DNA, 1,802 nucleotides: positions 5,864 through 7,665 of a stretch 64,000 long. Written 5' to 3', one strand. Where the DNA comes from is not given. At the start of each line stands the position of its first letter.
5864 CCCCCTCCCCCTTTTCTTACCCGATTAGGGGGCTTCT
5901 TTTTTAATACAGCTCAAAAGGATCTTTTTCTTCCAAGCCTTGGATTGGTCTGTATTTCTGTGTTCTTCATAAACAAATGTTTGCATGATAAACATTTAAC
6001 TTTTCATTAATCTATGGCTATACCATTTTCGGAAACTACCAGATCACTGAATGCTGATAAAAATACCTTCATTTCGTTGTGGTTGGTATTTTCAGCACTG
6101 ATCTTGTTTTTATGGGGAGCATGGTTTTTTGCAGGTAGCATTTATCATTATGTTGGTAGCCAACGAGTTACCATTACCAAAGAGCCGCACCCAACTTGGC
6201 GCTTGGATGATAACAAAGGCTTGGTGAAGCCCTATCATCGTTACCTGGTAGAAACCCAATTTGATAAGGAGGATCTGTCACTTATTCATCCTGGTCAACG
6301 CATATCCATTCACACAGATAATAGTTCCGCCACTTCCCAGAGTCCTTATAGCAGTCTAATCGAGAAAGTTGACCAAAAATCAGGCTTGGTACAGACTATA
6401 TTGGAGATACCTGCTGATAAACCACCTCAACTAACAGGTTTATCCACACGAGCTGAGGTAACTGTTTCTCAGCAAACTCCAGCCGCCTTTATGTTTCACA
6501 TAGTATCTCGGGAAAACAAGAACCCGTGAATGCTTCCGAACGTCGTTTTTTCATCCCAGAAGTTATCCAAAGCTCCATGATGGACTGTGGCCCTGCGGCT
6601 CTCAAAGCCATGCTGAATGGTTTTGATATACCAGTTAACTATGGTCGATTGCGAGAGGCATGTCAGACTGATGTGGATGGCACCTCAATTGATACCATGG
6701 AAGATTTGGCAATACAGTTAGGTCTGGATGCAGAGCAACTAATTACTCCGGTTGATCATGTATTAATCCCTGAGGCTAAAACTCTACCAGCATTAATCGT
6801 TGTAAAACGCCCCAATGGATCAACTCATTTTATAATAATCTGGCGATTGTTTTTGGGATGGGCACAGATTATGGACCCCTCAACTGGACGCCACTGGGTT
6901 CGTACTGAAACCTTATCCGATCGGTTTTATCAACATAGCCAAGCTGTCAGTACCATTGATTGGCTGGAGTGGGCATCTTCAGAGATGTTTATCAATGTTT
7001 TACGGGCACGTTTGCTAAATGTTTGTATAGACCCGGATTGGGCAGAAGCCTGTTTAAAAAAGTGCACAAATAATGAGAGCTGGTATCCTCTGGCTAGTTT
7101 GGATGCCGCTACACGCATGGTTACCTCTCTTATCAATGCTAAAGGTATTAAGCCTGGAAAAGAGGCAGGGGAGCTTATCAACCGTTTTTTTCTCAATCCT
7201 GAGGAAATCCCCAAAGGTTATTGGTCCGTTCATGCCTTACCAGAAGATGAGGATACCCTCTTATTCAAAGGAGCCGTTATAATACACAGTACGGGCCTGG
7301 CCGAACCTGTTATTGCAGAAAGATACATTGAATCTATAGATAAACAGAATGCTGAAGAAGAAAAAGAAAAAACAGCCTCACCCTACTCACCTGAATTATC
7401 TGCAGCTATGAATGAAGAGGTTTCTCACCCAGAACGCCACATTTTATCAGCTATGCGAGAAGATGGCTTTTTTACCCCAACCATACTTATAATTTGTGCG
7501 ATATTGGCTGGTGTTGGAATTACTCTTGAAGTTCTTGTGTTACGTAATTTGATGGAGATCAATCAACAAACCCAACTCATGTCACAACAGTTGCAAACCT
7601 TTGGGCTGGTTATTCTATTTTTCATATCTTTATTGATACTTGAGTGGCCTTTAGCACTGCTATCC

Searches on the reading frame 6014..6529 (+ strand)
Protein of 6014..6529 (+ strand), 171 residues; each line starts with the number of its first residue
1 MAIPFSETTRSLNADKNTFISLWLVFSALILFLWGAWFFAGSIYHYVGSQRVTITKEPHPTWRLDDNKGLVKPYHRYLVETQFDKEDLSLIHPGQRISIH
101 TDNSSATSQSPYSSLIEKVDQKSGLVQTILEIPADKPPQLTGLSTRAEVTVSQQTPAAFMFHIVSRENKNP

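Call 4: search_protein_families(library=pfam, proteins=[window:6014-6529:+], max_evalue=0.01)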
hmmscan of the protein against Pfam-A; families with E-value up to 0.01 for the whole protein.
window:6014-6529:+ (171 aa): 0 families

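Call 5: search_protein_families(library=ncbifam, proteins=[window:6014-6529:+], max_evalue=0.01)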
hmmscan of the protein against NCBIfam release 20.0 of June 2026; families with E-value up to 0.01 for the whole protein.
window:6014-6529:+ (171 aa): 0 families

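Call 66: predict_structure(protein=window:6014-6526:+)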
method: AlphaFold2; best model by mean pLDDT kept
length: 171 residues; sequences in the alignment: 1
mean_pLDDT: 68.2   pTM: 0.50
mean pLDDT of the five models: 68.2, 67.7, 64.6, 64.0, 61.5
residues with pLDDT >= 90: 13; 70-90: 78; 50-70: 52; < 50: 28
segments of 3 or more residues with pLDDT < 50: 106-110, 154-166, 169-171
pLDDT, mean of each block of 10 residues (from residue 1): 56 78 95 77 55 76 75 82 79 73 50 74 83 69 55 44 42 42
secondary structure, 60 per line:
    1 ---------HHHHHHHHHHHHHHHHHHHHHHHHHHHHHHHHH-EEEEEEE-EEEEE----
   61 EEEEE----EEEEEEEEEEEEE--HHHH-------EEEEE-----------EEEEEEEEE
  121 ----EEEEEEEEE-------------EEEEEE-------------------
elements in order: H10-42 E44-50 E52-56 E61-65 E70-82 H85-88 E96-100 E112-120 E125-133 E147-152

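Call 68: fold_search(model_id=the predicted structure, library=pdb)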
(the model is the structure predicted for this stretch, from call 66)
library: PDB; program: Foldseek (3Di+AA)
matches with E <= 10: 1075; with E <= 0.001: 0
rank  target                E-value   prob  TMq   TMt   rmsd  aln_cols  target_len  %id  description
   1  9qdq_A                8.9e-03  1.00  0.34  0.09   8.2       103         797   12  Cryo-EM structure of Upf1-Nmd4-Ebs1 in complex with RNA (released 2025-10-22)
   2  8ram_O                8.9e-03  1.00  0.35  0.10   6.6       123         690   14  Structure of Sen1 bound RNA Polymerase II pre-termination complex (released 2024-10-30)
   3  8rao_O                8.9e-03  0.99  0.33  0.11   7.0       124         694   13  Structure of Sen1-ADP.BeF3-RNA complex (released 2024-10-30)
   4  2xzo_A                1.2e-02  0.99  0.30  0.09   9.1       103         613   14  Upf1 helicase - RNA complex (released 2011-03-30)
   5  7xlz_A                1.4e-02  1.00  0.36  0.27   4.6       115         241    8  Structure of siderophore-interacting protein from Vibrio anguillarum (released 2023-05-31)
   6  6tek_A                1.5e-02  1.00  0.36  0.28   4.5       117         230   12  Structure of siderophore interaction domain of IrtAB (released 2020-04-01)
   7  9q9z                  1.5e-02  0.93  0.27  0.08   8.7       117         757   14  Cryo-EM structure of the helicase core of ZNFX1 (released 2025-09-03)
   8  3lnn_B                1.6e-02  0.98  0.30  0.22  10.4       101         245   16  Crystal structure of ZneB from Cupriavidus metallidurans (released 2010-06-30)
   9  8ftm_A                1.8e-02  0.99  0.36  0.11   9.2       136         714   15  Setx-ssRNA-ADP-SO4 complex (released 2023-10-25)
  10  5mzn                  2.0e-02  1.00  0.36  0.11   4.8       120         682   13  Helicase Sen1 (released 2017-04-19)
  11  8ftm_B                2.0e-02  0.98  0.31  0.10   6.5       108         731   13  Setx-ssRNA-ADP-SO4 complex (released 2023-10-25)
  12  2xzp                  2.0e-02  0.98  0.30  0.10   6.2       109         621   16  Upf1 helicase (released 2011-03-30)
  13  4kkt_C                2.3e-02  0.96  0.31  0.22   9.6       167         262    9  Crystal Structure of BesA (P21 form) (released 2013-07-10)
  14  3jqp_B                2.5e-02  0.98  0.35  0.24   6.9       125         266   11  Crystal structure of the H286L mutant of Ferredoxin-NADP+ reductase from Plasmodium falciparum with 2'P-AMP (released 2010-01-12)
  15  4kks                  2.8e-02  0.97  0.36  0.24  13.4       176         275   10  Crystal Structure of BesA (C2 form) (released 2013-07-10)
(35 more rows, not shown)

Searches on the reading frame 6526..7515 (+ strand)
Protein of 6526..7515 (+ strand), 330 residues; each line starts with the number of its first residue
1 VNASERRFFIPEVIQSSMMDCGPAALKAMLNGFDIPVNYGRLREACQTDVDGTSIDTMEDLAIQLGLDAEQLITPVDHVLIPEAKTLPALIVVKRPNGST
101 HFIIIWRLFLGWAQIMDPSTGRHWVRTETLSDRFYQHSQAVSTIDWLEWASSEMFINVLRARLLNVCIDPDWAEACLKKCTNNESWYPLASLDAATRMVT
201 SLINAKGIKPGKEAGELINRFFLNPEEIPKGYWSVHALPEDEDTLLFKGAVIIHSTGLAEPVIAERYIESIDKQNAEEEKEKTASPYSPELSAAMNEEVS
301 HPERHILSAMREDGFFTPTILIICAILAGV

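Call 19: find_related_loci(query=A2, collection=metagenome_contigs, flank=6000)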
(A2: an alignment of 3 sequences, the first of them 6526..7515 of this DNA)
Query A2 (330 aa) in metagenome_contigs; peptide patterns used: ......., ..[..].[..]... (x = any residue, [..] = any of these).
216 stretches matched a pattern; 29 encode a relative of the query (tblastn E <= 1e-3); 29 distinct loci.
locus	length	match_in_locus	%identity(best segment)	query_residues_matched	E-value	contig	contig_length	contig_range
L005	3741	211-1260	43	4-329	6e-90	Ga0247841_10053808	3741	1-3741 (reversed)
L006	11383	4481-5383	44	6-328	7e-89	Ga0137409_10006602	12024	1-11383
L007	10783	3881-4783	44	6-328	8e-89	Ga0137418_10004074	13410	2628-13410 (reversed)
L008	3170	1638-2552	46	5-328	5e-89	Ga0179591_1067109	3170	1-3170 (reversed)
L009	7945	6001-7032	43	2-330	2e-85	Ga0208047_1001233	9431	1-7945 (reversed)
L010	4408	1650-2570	43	6-328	1e-83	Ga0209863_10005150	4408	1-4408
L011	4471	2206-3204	41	4-330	1e-83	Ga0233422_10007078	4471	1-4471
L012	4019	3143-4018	43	1-313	6e-84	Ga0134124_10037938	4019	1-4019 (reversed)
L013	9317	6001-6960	43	7-330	3e-83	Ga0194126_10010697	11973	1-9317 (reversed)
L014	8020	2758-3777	42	5-328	6e-78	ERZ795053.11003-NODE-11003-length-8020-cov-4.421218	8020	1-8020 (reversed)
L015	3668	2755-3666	41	4-302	5e-77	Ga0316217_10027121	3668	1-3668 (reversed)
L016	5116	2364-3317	40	4-324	3e-75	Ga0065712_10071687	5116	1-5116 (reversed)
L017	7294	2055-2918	42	6-311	9e-75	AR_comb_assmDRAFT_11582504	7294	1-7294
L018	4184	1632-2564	41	4-326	3e-74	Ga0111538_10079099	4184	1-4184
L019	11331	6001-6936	43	4-320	5e-74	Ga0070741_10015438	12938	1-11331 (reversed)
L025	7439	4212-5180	38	5-330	7e-73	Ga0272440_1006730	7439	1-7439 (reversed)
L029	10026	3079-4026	35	3-329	9e-64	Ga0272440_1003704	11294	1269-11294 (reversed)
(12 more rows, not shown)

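Call 34: search_protein_families(library=pfam, proteins=[L016:1173-2348:+, L014:69-2246:+, L014:6726-7553:-, L013:1645-4053:+, L013:4602-5699:+, L013:390-1703:-, L029:5816-7048:+, L025:2960-4087:+, L025:197-2473:+, L017:872-2050:+], max_evalue=0.001)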
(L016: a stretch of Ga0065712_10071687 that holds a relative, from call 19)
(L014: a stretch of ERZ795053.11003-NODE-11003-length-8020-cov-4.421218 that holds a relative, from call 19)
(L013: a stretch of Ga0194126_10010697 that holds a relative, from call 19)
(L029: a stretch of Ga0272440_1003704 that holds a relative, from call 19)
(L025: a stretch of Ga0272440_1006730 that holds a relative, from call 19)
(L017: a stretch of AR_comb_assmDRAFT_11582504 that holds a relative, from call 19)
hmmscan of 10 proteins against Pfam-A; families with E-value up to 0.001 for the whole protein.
L016:1173-2348:+ (391 aa): 5 families
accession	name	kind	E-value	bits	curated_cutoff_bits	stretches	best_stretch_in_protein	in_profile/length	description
PF13437.12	HlyD_3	-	1.4e-17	64.8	22.2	1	249-345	2-96/106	HlyD family secretion protein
PF16576.10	HlyD_D23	-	2.1e-07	30.9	30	1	155-340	40-201/214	Barrel-sandwich domain of CusB or HlyD membrane-fusion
PF13533.13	Biotin_lipoyl_2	-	6.9e-06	26.2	29.8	1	64-92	4-32/32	Biotin-lipoyl like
PF00364.28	Biotin_lipoyl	-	6.2e-05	23.2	22.1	0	50-91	32-73/73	Biotin-requiring enzyme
PF00529.27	CusB_dom_1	-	0.00016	22.3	26.5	1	30-363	10-88/89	Cation efflux system protein CusB domain 1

L014:69-2246:+ (725 aa): 7 families
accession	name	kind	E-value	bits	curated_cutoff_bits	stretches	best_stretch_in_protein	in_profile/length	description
PF03704.23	BTAD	-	1.6e-16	61.4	22.1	1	119-272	1-146/146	Bacterial transcriptional activator domain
PF00931.28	NB-ARC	-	6.2e-07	29.4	23.5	1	314-438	4-138/248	NB-ARC domain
PF00486.34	Trans_reg_C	-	2.2e-06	28.1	26.2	1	45-98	11-64/77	Transcriptional regulatory protein, C terminal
PF13191.12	AAA_16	-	2.5e-06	28.5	32.6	1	307-410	1-142/167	AAA ATPase domain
PF13401.12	AAA_22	-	2.7e-06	28.1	27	1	326-423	4-108/130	AAA domain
PF01637.24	ATPase_2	-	0.00023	21.5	33.2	0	308-384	1-69/225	ATPase domain predominantly from Archaea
PF13481.12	AAA_25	-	0.00065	19.8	27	0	329-396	35-98/195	AAA domain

L014:6726-7553:- (275 aa): 0 families

L013:1645-4053:+ (802 aa): 15 families
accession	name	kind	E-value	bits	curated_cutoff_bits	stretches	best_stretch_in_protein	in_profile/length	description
PF24922.1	ACBP4_C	-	4.6e-15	56.2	31.2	0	196-262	13-79/105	Acyl-CoA-binding domain-containing protein 4-6, C-terminal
PF10473.14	CENP-F_leu_zip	-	8e-14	52.3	34.5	0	677-765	28-116/140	Leucine-rich repeats of kinetochore protein Cenp-F/LEK1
PF25541.1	TBCA_PH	-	3.9e-13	49.8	27.8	0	427-493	43-108/139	PH domain-containing proteins, TBCA domain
PF00261.25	Tropomyosin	-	5.2e-10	39.6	38.6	1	199-404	12-234/242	Tropomyosin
PF09789.14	CC149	-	1.3e-09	38.3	30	0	348-508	34-187/316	Coiled-coil domain-containing protein 149-A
PF07888.16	CALCOCO1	-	7.5e-09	35.5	36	1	478-653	67-235/496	Calcium binding and coiled-coil domain (CALCOCO1) like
PF19220.6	Rod_CreS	-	2e-07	30.9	100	0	678-799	39-160/359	Crescentin, rod domain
PF20492.3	ERM_helical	-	1.8e-06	28.4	40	0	352-463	7-118/120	Ezrin/radixin/moesin, alpha-helical domain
PF17675.6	APG6_N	-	1.4e-05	26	45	0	479-553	48-122/132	Apg6 coiled-coil region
PF24319.2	DUF7491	-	3e-05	24.6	30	0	735-783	34-82/90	Coiled-coil region of unknown function (DUF7491)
PF08614.16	ATG16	-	4.1e-05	24.3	33.7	0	513-610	75-172/200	Autophagy protein 16 (ATG16)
PF24423.1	OVT1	-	6.8e-05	23.6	30.9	0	678-766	6-94/100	Major antigen, helical domain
PF01576.24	Myosin_tail_1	-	0.00012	20.5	38.1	0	322-799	29-496/1081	Myosin tail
PF07889.17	DUF1664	-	0.00023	21.6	34.6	0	323-406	38-121/124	Protein of unknown function (DUF1664)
PF13851.11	GAS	-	0.00027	20.8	32.3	0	509-580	30-97/200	Growth-arrest specific micro-tubule binding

L013:4602-5699:+ (365 aa): 0 families

L013:390-1703:- (437 aa): 0 families

L029:5816-7048:+ (410 aa): 1 family
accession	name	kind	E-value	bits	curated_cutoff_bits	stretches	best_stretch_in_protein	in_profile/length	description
PF02661.23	Fic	-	4.6e-18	66.3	24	1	151-257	2-93/93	Fic/DOC family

L025:2960-4087:+ (375 aa): 1 family
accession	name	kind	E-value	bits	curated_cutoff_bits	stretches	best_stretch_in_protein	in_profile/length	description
PF07396.17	Porin_O_P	-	8.3e-07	29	20.9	0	56-170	24-109/370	Phosphate-selective porin O and P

L025:197-2473:+ (758 aa): 3 families
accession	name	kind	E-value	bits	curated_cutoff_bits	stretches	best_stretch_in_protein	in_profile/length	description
PF03176.21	MMPL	-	3.4e-24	85.9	20.5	2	537-755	80-305/333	MMPL family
PF12349.14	Sterol-sensing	-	2.4e-10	40.9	22.3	1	238-371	5-142/153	Sterol-sensing domain of SREBP cleavage-activation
PF02460.24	Patched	-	6.5e-08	32.9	23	1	607-749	13-154/156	Patched SSD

L017:872-2050:+ (392 aa): 2 families
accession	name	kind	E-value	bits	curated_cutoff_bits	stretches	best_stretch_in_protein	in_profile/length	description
PF13437.12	HlyD_3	-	1.2e-15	58.6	22.2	1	249-346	2-97/106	HlyD family secretion protein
PF16576.10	HlyD_D23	-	4.3e-05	23.3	30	1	237-341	99-202/214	Barrel-sandwich domain of CusB or HlyD membrane-fusion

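Call 62: search_solved_structures(query=window:6526-7515:+, max_evalue=0.01, show_alignments=2)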
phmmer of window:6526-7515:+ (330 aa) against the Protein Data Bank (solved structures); distinct sequences matched with E-value up to 0.01: 6.
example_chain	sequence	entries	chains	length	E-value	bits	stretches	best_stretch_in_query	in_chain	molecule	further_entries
7n87_A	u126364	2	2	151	3e-05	26.5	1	4-121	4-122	ABC-type bacteriocin transporter | Peptidase C39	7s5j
4ry2_A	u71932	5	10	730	3.8e-05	26.2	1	6-121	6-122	ABC-type bacteriocin transporter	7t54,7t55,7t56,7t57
4s0f_A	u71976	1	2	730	3.8e-05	26.2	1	6-121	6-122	ABC-type bacteriocin transporter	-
8vp3_A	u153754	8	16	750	7.1e-05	25.3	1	13-121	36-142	ABC-type bacteriocin transporter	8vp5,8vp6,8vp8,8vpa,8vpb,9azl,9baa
6v9z_A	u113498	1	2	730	0.00067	22.1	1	6-121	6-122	ABC-type bacteriocin transporter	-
8vp9_A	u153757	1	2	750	0.00098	21.6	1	12-121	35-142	ABC-type bacteriocin transporter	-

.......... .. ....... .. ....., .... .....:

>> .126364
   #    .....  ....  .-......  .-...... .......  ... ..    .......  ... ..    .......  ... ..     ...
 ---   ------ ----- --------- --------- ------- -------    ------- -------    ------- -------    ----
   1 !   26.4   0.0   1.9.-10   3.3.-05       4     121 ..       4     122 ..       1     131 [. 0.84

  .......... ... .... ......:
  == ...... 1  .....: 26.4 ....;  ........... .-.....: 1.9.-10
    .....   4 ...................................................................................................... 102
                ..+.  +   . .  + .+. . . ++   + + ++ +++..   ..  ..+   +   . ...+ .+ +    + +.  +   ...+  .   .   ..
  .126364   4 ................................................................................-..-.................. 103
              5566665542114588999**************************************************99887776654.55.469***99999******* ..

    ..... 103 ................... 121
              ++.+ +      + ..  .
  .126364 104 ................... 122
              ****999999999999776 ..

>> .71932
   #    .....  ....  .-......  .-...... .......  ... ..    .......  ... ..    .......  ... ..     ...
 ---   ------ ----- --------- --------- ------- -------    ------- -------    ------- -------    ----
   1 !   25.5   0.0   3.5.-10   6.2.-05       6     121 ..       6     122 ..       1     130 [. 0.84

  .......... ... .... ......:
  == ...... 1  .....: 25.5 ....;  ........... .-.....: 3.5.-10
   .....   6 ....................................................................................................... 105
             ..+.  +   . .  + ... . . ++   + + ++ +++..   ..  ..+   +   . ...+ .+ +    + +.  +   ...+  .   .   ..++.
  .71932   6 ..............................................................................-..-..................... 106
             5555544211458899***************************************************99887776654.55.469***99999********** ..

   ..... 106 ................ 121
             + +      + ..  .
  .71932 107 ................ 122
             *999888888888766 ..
